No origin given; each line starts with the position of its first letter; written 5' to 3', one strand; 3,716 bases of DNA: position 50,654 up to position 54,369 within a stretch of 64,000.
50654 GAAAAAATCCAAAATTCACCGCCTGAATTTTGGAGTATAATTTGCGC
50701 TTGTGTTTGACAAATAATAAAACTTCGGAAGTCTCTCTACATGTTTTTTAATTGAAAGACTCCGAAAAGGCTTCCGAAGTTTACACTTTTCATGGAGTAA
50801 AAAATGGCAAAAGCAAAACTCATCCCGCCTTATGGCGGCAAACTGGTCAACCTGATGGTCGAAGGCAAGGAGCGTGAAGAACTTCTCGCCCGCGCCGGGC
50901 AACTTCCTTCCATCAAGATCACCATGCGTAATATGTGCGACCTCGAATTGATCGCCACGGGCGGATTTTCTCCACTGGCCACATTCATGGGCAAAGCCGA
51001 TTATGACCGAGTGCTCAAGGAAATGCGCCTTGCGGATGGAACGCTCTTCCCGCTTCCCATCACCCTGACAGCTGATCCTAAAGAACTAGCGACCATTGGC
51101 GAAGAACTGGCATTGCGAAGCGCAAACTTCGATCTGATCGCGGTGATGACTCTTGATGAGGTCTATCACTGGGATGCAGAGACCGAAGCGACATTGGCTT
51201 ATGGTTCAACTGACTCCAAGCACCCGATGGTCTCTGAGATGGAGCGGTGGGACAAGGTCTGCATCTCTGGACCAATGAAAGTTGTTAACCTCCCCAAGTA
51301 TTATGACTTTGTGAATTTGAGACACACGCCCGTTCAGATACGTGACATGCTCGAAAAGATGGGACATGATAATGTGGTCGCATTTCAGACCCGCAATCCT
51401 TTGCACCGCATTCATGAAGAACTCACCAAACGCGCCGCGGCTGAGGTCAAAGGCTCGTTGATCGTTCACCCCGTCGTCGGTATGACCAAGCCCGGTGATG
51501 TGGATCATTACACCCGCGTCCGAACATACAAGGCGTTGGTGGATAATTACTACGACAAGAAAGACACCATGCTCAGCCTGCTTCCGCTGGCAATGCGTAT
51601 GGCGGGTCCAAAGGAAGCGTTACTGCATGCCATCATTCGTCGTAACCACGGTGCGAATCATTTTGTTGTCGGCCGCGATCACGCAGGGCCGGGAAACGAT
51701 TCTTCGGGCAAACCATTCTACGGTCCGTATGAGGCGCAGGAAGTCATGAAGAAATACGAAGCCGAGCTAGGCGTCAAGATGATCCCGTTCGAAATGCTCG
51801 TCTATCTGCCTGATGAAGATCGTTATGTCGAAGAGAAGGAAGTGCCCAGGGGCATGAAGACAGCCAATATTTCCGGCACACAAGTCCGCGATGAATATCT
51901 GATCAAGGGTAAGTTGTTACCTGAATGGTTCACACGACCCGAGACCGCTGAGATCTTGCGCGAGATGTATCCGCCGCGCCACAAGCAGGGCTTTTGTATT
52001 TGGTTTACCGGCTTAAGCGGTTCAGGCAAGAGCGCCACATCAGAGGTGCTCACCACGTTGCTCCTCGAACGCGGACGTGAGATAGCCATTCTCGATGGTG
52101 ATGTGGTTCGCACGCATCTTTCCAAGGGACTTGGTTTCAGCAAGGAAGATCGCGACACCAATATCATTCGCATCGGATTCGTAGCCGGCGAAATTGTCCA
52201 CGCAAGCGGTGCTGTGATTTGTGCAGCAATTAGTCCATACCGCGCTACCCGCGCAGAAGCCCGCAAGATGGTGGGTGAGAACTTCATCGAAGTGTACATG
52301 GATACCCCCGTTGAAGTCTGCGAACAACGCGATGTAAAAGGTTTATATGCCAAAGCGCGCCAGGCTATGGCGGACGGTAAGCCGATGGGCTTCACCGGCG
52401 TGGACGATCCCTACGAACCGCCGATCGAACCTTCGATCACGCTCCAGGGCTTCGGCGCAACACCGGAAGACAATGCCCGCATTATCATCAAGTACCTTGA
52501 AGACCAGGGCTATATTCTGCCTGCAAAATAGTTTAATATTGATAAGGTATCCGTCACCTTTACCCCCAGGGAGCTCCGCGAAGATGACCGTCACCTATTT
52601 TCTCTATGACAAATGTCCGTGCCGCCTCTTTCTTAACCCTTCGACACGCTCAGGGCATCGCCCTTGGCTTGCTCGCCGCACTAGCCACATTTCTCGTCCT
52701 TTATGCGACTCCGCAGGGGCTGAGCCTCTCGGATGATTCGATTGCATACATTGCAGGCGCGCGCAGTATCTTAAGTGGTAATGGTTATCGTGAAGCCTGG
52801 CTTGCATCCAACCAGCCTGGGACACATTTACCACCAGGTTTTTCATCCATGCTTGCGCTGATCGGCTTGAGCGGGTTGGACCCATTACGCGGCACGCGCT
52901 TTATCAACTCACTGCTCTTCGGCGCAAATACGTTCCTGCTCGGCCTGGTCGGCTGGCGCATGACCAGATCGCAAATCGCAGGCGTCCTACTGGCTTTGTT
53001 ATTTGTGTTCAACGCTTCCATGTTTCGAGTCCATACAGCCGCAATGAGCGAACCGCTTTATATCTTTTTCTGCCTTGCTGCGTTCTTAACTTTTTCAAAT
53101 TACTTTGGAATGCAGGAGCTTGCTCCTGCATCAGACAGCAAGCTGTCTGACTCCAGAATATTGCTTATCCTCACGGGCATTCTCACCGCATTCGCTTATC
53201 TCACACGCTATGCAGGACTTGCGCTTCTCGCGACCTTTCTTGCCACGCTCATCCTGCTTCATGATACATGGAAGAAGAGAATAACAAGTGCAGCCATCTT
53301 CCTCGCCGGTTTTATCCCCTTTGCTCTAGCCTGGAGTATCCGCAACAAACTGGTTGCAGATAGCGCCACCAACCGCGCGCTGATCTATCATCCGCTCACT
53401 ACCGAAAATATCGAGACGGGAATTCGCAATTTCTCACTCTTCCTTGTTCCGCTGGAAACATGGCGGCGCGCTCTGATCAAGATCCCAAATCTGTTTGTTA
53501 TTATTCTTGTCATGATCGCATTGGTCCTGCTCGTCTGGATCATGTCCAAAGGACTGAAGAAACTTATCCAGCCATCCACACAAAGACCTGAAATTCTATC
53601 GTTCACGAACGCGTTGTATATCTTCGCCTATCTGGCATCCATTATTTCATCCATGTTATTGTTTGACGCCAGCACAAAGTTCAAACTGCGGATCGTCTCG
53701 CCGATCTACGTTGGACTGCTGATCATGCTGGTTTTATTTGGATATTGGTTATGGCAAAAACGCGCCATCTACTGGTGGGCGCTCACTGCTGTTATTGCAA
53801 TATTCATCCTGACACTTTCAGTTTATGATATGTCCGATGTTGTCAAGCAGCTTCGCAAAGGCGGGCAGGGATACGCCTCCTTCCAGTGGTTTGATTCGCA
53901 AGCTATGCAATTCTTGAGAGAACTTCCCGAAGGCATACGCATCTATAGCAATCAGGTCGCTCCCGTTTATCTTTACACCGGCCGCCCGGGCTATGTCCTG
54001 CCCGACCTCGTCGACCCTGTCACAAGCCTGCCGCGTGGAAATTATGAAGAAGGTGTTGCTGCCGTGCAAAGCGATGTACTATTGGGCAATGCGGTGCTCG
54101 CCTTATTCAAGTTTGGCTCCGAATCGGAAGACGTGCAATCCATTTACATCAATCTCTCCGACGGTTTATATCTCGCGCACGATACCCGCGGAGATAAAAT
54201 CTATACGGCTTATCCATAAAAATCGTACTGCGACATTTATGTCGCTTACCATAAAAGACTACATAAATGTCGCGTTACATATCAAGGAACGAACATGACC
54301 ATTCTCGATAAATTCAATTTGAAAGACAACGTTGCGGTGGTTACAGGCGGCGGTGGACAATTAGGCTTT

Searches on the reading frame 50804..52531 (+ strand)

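Call 68: search_protein_families(library=pfam, proteins=[window:50804-52531:+], max_evalue=0.0001)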
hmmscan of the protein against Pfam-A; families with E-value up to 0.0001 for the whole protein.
window:50804-52531:+ (575 aa): 3 families
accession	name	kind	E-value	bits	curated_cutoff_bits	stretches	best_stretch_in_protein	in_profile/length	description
PF01747.23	ATP-sulfurylase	-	2.7e-83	279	24.3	1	171-387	2-211/212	ATP-sulfurylase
PF01583.26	APS_kinase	-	8.5e-56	188.7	21.1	1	395-547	1-151/152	Adenylylsulphate kinase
PF14306.12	PUA_2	-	2.4e-47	160.9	27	1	7-162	1-158/159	PUA-like domain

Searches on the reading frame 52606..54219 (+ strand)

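Call 68: search_protein_families(library=pfam, proteins=[window:52606-54219:+], max_evalue=0.0001)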
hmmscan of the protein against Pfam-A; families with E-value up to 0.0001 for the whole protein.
window:52606-54219:+ (537 aa): 1 family
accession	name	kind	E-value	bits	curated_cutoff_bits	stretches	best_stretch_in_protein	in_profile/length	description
PF02366.24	PMT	-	5.1e-07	29.9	22.7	1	96-229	84-212/245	Dolichyl-phosphate-mannose-protein mannosyltransferase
